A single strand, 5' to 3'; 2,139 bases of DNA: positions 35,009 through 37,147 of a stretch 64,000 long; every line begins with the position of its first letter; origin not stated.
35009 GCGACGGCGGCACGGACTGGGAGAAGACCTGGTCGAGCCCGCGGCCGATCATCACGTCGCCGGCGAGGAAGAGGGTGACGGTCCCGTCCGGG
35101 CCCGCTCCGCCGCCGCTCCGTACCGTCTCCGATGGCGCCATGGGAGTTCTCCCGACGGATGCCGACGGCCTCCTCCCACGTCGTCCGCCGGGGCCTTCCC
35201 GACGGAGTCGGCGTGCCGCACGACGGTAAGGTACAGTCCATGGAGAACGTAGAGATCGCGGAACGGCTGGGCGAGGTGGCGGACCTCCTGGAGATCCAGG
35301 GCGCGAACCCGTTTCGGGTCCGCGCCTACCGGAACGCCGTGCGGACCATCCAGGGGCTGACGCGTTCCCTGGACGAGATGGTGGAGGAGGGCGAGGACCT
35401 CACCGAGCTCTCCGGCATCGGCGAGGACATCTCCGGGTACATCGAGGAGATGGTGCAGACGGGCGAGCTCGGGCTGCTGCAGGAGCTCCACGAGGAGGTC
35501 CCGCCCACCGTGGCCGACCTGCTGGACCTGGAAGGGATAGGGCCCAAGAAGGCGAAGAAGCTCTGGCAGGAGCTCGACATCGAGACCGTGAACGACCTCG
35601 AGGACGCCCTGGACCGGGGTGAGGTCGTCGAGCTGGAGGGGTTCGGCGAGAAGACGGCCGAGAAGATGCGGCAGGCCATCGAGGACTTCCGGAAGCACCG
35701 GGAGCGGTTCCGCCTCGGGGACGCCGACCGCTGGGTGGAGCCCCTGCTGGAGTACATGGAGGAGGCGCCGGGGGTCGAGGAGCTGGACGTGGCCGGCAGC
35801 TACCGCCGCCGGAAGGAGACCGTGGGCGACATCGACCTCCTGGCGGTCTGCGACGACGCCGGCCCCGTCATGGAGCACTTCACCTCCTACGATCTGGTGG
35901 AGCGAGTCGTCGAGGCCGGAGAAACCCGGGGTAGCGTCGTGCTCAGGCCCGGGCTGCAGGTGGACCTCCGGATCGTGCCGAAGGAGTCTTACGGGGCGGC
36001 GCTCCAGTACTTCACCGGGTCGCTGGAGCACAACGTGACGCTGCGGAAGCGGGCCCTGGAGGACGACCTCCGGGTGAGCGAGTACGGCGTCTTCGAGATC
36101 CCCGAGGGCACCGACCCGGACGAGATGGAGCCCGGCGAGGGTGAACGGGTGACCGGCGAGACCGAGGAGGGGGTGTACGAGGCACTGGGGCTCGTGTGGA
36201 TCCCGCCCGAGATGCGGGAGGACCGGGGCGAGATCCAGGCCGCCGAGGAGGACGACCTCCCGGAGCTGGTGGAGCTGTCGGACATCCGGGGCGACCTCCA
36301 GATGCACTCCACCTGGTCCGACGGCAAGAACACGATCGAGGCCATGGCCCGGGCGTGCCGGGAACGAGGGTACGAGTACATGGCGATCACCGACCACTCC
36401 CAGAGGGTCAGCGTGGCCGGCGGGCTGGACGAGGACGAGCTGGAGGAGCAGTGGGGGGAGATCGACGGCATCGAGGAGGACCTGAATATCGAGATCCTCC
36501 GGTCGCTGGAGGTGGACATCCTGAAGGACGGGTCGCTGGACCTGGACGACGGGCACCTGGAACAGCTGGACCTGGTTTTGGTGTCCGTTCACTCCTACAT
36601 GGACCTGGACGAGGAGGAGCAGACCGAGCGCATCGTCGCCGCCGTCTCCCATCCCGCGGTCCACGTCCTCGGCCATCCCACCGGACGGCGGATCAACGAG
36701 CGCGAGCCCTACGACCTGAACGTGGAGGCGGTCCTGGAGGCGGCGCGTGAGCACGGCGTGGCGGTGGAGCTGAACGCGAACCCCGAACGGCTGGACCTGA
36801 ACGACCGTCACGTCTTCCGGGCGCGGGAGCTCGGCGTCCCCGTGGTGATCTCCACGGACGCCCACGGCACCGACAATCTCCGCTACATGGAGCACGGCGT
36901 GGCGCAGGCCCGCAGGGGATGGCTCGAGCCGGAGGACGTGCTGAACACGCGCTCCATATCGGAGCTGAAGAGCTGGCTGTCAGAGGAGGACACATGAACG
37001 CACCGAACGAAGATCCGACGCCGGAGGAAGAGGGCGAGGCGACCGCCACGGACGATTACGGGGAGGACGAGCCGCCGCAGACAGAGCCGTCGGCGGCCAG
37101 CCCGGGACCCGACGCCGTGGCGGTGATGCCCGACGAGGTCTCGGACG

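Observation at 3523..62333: Island-wide regulon: phased tandem boxes at fixed distance from -10 in 13 promoters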

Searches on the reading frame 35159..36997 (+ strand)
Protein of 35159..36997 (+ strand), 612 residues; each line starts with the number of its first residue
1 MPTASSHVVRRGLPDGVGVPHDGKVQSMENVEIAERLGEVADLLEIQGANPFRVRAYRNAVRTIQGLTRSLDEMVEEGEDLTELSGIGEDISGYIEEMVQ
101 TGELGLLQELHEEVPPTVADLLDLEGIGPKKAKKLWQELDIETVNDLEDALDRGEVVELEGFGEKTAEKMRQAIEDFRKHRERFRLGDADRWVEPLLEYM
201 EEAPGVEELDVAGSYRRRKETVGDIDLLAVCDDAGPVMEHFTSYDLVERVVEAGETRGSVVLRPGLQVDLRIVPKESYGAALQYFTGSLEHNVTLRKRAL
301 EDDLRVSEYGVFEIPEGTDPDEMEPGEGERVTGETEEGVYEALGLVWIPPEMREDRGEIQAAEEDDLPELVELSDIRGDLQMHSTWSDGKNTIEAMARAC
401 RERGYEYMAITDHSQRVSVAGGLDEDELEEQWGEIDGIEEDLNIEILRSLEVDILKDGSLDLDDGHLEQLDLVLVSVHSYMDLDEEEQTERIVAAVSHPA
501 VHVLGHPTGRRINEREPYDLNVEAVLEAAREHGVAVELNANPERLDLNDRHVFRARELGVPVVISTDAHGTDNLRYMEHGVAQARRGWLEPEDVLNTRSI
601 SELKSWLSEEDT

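Call 20: search_protein_families(library=pfam, proteins=[window:35159-36997:+])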
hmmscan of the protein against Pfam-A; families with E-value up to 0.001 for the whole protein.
window:35159-36997:+ (612 aa): 6 families
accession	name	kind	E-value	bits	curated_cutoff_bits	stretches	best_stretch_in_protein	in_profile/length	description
PF14716.13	HHH_8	-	2.2e-25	89.3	30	1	28-104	1-73/73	Helix-hairpin-helix domain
PF14791.11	DNA_pol_B_thumb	-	1.3e-20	73.4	25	1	281-354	1-63/63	DNA polymerase beta thumb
PF14520.12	HHH_5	-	1e-16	61.6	27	1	120-176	3-57/57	Helix-hairpin-helix domain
PF02811.25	PHP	-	7.6e-09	36.5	26.4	1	379-540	1-163/164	PHP domain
PF00633.29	HHH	-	2.5e-06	27.5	24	1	110-134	2-26/30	Helix-hairpin-helix motif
PF14792.12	DNA_pol_B_palm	-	1.5e-05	25.6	25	1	208-256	26-72/113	DNA polymerase beta palm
